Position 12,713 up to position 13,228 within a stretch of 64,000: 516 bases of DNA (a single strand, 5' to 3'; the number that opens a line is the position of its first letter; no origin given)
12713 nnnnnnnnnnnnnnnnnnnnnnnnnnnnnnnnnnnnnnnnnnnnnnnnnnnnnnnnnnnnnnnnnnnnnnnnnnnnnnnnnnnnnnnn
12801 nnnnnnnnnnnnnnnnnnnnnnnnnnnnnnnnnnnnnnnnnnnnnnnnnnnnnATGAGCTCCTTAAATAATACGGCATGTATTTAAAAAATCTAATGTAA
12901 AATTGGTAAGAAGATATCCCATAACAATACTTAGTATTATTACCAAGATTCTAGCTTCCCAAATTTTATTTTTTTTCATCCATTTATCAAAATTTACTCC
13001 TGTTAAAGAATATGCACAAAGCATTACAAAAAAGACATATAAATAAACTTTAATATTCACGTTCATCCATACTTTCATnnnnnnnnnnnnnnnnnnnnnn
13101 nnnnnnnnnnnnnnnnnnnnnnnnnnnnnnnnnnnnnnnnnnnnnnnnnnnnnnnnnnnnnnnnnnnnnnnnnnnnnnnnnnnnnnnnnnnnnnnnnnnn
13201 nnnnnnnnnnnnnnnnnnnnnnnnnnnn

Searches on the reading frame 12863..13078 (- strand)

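Call 20: search_protein_families(library=pfam, proteins=[window:12863-13078:-], max_evalue=0.01)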
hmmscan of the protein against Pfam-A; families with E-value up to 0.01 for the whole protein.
window:12863-13078:- (71 aa): 2 families
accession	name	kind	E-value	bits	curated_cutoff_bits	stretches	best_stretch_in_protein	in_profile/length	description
PF06612.16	DUF1146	-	6e-14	52.2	25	1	16-62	2-48/48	Protein of unknown function (DUF1146)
PF07695.17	7TMR-DISM_7TM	-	0.0028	18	29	1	13-69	36-92/205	7TM diverse intracellular signalling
